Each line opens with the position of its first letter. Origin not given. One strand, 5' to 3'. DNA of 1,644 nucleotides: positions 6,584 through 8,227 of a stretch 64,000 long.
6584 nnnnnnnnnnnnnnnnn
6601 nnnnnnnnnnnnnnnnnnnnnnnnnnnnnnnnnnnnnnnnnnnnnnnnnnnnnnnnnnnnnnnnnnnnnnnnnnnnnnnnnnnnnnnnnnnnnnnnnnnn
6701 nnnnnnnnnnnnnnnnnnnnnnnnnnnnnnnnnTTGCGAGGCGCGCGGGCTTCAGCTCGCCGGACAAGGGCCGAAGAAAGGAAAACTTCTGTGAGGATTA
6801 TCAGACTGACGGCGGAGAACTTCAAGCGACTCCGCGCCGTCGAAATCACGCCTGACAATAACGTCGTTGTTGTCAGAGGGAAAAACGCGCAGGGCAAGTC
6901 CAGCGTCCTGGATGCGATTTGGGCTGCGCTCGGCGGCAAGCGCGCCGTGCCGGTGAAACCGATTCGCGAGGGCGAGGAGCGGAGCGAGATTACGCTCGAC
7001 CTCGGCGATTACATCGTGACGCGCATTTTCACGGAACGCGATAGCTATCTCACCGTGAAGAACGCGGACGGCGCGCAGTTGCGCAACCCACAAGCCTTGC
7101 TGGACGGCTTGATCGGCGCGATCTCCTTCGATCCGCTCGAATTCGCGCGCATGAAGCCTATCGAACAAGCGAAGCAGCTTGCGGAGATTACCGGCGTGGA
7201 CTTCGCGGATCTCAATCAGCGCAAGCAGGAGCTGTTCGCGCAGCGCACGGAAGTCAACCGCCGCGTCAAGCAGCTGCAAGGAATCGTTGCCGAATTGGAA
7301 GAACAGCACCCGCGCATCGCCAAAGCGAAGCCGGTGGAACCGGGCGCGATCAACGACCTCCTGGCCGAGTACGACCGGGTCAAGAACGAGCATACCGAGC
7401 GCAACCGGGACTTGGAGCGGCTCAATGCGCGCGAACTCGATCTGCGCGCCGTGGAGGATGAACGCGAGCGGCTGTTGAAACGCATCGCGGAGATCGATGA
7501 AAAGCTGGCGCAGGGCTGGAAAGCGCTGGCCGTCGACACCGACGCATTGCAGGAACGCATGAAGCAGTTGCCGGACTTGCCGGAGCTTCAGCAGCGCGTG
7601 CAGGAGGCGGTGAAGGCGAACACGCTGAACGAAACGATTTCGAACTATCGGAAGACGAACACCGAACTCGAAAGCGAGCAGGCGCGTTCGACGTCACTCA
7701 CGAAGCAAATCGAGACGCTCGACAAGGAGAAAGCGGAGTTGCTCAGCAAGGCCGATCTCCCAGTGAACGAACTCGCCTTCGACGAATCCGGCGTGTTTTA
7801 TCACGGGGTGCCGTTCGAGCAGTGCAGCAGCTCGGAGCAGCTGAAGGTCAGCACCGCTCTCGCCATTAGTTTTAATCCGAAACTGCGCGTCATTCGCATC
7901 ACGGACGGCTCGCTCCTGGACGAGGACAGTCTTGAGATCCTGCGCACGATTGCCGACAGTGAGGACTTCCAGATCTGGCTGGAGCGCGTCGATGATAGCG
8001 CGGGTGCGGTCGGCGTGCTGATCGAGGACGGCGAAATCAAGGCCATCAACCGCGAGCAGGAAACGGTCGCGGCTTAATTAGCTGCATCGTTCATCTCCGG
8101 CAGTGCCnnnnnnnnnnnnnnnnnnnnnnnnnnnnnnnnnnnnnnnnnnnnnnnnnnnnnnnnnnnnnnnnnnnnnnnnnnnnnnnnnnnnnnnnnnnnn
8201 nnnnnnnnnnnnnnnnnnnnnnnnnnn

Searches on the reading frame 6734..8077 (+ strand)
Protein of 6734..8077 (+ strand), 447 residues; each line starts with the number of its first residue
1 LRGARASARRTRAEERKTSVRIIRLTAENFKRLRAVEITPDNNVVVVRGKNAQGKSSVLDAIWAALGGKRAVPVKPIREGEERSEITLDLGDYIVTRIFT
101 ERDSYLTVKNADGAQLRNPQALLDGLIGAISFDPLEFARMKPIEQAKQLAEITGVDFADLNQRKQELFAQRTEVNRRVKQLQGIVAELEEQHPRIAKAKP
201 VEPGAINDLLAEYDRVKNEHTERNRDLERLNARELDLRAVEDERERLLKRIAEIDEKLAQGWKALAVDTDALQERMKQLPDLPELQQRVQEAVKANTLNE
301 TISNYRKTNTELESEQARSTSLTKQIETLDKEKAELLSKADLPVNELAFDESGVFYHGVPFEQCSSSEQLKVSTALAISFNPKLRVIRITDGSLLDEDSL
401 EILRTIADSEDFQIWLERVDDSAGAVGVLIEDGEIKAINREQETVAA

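Call 10: search_protein_families(library=phrogs, proteins=[window:6734-8077:+], max_evalue=0.001)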
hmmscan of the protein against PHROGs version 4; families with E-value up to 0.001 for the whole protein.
window:6734-8077:+ (447 aa): 8 families
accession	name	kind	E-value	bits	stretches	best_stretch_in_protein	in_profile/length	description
phrog_1499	-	unknown function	1.2e-89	302.5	1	19-437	2-425/427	-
phrog_77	-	DNA, RNA and nucleotide metabolism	1.2e-11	44.9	1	12-71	287-349/967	SbcC-like subunit of palindrome specific endonuclease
phrog_4747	-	unknown function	3.9e-07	30.5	1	20-72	1-52/610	-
phrog_28217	-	DNA, RNA and nucleotide metabolism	1.1e-06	28.5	1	22-74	3-55/806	DNA repair exonuclease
phrog_7507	-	unknown function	1.9e-05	25.2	0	22-67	4-49/483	-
phrog_3940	-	unknown function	6.7e-05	22.9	1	21-72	4-55/537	-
phrog_8323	-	unknown function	8.6e-05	22.2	1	20-70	49-99/623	-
phrog_9802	-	unknown function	0.00075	19.6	0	22-67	5-50/438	-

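Call 14: search_protein_families(library=pfam, proteins=[window:6734-8077:+], max_evalue=0.001)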
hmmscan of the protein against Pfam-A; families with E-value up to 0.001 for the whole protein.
window:6734-8077:+ (447 aa): 4 families
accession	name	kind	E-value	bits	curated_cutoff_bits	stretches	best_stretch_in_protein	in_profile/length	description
PF13476.12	AAA_23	-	5.3e-13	50.5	27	1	24-258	1-200/201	AAA domain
PF13175.12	AAA_15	-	9.9e-09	35.7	32.1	1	22-335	3-262/374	AAA ATPase domain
PF02463.25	SMC_N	-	4.1e-06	26.8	40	1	22-70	2-52/220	RecF/RecN/SMC N terminal domain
PF13555.12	AAA_29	-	0.0006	20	27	0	30-70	12-50/61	P-loop containing region of AAA domain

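Call 37: find_related_loci(query=window:6734-8077:+, collection=viral_contigs, flank=10000)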
Query window:6734-8077:+ (447 aa) in viral_contigs; peptide patterns used: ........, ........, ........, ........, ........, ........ (x = any residue, [..] = any of these).
12 stretches matched a pattern, but none encodes a relative of the query by tblastn (E <= 1e-3).

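Call 52: find_related_loci(query=A1, collection=viral_contigs, flank=10000)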
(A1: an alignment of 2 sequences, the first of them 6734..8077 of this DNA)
Query A1 (447 aa) in viral_contigs; peptide patterns used: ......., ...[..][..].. (x = any residue, [..] = any of these).
179 stretches matched a pattern; 53 encode a relative of the query (tblastn E <= 1e-3); 53 distinct loci.
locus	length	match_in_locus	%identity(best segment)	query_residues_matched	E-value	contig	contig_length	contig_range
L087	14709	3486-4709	41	19-435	5e-94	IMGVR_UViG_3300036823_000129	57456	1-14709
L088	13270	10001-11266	40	16-439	1e-93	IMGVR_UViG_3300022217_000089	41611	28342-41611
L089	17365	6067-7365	41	4-436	3e-93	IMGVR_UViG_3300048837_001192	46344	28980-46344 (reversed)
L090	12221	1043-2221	42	20-439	3e-87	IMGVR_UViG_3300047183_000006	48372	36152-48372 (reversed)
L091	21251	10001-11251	40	9-437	9e-86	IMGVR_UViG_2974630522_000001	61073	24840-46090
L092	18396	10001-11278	39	20-436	3e-83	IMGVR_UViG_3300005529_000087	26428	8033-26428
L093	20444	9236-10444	40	19-435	3e-83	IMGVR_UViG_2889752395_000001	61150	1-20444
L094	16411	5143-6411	35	16-437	3e-82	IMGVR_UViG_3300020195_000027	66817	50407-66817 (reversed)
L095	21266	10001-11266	38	3-435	3e-82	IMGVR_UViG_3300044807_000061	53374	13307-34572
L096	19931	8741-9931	39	20-438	9e-82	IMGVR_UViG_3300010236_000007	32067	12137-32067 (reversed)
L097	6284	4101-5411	38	7-437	1e-81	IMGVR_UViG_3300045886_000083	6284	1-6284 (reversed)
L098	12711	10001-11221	36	18-439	2e-81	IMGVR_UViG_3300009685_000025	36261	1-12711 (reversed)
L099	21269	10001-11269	39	20-435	8e-81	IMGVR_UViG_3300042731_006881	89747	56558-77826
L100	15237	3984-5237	39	20-437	2e-80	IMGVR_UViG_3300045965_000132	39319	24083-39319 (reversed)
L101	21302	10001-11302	38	20-436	4e-80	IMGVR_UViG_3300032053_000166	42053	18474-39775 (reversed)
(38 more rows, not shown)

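Call 53: find_related_loci(query=A1, collection=metagenome_contigs, flank=10000)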
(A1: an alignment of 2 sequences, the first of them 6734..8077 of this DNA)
Query A1 (447 aa) in metagenome_contigs; peptide patterns used: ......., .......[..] (x = any residue, [..] = any of these).
600 stretches matched a pattern (row limit reached: there are more); 110 encode a relative of the query (tblastn E <= 1e-3); the best 80 are kept; 80 distinct loci.
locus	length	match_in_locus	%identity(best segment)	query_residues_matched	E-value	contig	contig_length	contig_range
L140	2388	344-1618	56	12-435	4e-168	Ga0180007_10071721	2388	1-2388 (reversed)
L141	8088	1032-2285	56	19-435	2e-140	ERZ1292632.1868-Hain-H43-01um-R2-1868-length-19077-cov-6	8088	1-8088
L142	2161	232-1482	45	20-439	1e-127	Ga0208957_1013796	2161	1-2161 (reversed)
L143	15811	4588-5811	44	21-435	4e-110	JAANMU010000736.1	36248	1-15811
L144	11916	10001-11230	43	19-435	1e-104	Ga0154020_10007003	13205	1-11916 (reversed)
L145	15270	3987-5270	42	19-435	7e-94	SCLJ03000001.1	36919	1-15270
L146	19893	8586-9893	42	1-437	2e-92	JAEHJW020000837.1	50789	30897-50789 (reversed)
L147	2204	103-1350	41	20-436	8e-92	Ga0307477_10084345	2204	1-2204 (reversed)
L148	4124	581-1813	41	20-439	8e-88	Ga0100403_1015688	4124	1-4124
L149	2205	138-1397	39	16-435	5e-90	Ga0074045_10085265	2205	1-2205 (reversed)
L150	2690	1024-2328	41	6-440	8e-88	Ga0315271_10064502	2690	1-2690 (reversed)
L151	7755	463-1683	41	21-435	4e-85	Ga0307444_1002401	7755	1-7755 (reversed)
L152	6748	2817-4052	41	21-435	9e-84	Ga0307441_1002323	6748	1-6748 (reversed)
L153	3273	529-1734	40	21-435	1e-82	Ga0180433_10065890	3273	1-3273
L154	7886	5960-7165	40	21-435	9e-82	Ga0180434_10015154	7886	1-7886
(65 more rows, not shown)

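Call 58: search_protein_families(library=pfam, proteins=[L144:3999-5117:-, L144:5117-5368:-, L144:5314-5736:-, L144:5948-6805:-, L144:1923-3797:-], max_evalue=0.001)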
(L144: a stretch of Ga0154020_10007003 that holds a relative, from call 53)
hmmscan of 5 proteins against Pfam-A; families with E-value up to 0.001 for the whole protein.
L144:3999-5117:- (372 aa): 2 families
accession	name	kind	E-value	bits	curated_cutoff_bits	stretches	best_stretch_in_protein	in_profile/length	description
PF00589.27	Phage_integrase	-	3.5e-12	46.9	27.1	1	186-342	3-166/172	Phage integrase family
PF13102.12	Phage_int_SAM_5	-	2.8e-05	24.8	22.3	1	65-164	1-87/98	Phage integrase SAM-like domain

L144:5117-5368:- (83 aa): 0 families

L144:5314-5736:- (140 aa): 0 families

L144:5948-6805:- (285 aa): 1 family
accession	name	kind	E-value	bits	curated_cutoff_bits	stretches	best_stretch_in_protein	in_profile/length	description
PF13588.12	HSDR_N_2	-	7e-07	29.8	25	1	74-143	31-101/110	Type I restriction enzyme R protein N terminus (HSDR_N)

L144:1923-3797:- (624 aa): 1 family
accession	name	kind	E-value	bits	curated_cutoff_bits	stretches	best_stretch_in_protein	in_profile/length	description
PF13687.11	DUF4153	-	7.3e-25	88.3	27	1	76-386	5-343/373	Domain of unknown function (DUF4153)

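Call 59: search_protein_families(library=padloc, proteins=[L144:5948-6805:-], max_evalue=0.001)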
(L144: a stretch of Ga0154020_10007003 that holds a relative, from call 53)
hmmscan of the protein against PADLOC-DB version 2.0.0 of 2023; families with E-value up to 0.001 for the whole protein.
L144:5948-6805:- (285 aa): 0 families

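Call 78: find_homologous_proteins(query=window:6734-8077:+, max_evalue=1e-60)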
Query window:6734-8077:+ (447 aa): 4212 proteins with E <= 1e-60 among 8000 candidates; the best 120 are listed.
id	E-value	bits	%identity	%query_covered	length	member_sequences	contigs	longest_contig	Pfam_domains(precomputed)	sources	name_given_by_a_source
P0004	1.2e-267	906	100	96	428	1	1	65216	PF13175.13,PF13476.13,PF02463.26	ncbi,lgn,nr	ncbi:AAA family ATPase [bacterium]|nr:AAA family ATPase [bacterium]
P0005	2.4e-165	569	64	94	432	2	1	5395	PF13175.13,PF13476.13,PF02463.26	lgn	-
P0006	2.6e-159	549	63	96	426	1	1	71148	PF13175.13,PF13476.13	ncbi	-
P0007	2.9e-145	503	58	96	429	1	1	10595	PF13175.13,PF13476.13,PF02463.26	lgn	-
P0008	5.0e-132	459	52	93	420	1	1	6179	PF13175.13,PF13476.13,PF13555.13,PF02463.26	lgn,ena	-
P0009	1.2e-130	455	57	93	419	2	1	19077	PF13175.13,PF13476.13,PF02463.26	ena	-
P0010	5.0e-128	446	55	93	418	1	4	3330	PF13175.13,PF13476.13,PF13555.13,PF02463.26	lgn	-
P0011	3.6e-120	420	51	94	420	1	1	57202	PF13476.13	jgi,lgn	jgi:predicted ATP-dependent endonuclease of OLD family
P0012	1.8e-115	405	48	94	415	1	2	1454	PF13175.13,PF13476.13,PF13555.13,PF02463.26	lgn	-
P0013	3.5e-111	390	45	94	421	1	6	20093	PF13175.13,PF13476.13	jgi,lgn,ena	-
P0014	5.8e-102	360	51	76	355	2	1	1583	-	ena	-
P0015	6.7e-95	337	43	94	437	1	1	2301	PF13175.13,PF13476.13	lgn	-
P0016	1.2e-94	336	43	94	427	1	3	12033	PF13175.13,PF13476.13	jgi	jgi:predicted ATP-dependent endonuclease of OLD family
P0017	2.2e-94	335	43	94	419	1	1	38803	PF13175.13,PF13476.13,PF13555.13,PF02463.26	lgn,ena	-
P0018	6.0e-93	330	44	93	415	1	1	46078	PF13175.13,PF13476.13,PF13555.13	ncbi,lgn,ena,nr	ncbi:AAA family ATPase [Candidatus Pacearchaeota archaeon]|nr:AAA family ATPase [Candidatus Pacearch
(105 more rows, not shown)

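Call 79: find_encoding_contigs(protein=P0006, flank=10000, max_places=2)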
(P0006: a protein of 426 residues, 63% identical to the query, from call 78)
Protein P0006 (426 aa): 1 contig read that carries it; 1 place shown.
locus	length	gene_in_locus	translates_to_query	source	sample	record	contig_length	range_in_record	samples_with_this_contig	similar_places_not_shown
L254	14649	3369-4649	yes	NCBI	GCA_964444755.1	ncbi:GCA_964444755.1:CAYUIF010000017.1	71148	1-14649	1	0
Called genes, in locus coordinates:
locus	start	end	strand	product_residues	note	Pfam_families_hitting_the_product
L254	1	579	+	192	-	?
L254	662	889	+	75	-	-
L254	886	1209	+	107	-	-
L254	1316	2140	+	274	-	PF12705:PDDEXK_1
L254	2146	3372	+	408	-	-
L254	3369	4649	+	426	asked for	PF13175:AAA_15 (weak), PF13476:AAA_23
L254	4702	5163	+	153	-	-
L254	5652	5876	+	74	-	-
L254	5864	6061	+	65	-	-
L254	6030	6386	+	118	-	-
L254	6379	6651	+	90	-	PF12728:HTH_17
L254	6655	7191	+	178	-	-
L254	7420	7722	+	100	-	-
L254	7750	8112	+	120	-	-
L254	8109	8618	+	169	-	PF11860:Muramidase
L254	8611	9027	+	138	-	-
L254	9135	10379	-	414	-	PF08309:LVIVD (faint)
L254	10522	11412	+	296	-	-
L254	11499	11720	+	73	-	-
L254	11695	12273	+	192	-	-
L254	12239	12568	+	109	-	-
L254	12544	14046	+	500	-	-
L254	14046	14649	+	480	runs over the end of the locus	PF05133:SPP1_portal (faint)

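Call 80: find_encoding_contigs(protein=P0009, flank=10000, max_places=2)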
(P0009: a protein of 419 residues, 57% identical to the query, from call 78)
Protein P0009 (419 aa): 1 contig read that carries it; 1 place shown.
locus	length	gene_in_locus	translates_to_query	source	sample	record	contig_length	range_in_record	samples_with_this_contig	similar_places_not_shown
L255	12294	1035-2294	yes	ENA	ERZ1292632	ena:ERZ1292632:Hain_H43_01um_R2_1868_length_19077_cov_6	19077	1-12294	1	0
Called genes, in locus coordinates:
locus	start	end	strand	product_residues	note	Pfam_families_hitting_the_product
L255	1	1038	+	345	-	?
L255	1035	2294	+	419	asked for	PF02463:SMC_N (faint), PF13175:AAA_15, PF13476:AAA_23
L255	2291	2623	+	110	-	-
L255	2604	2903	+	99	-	-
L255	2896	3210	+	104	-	-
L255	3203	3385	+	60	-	-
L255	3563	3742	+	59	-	-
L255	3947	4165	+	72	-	-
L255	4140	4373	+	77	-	-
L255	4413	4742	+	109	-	-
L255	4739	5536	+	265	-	PF03602:Cons_hypoth95 (faint), PF01555:N6_N4_Mtase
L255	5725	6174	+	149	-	PF05866:RusA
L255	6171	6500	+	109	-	-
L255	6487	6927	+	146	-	-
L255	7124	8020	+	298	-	-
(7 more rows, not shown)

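Call 81: find_encoding_contigs(protein=P0011, flank=10000, max_places=2)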
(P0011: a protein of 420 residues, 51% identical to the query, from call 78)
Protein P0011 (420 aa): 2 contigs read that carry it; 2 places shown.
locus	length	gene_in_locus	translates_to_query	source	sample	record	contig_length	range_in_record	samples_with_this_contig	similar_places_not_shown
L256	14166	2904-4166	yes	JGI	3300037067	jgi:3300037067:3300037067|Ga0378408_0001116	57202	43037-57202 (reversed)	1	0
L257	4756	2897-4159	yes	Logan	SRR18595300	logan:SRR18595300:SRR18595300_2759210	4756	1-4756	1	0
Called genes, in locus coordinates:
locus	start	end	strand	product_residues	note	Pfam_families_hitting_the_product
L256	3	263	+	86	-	?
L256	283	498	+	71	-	-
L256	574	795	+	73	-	-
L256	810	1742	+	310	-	PF09588:YqaJ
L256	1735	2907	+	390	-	PF03837:RecT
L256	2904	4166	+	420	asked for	PF13476:AAA_23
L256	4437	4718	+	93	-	-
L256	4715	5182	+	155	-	-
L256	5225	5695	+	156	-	-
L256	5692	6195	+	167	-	-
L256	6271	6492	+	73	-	-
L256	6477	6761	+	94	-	-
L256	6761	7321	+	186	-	-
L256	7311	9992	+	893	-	PF01935:DUF87, PF13401:AAA_22 (faint), PF14528:LAGLIDADG_3 (faint)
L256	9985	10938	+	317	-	PF07505:DUF5131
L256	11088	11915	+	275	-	-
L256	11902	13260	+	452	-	PF00772:DnaB, PF03796:DnaB_C, PF13481:AAA_25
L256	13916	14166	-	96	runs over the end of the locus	-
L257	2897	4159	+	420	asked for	PF13476:AAA_23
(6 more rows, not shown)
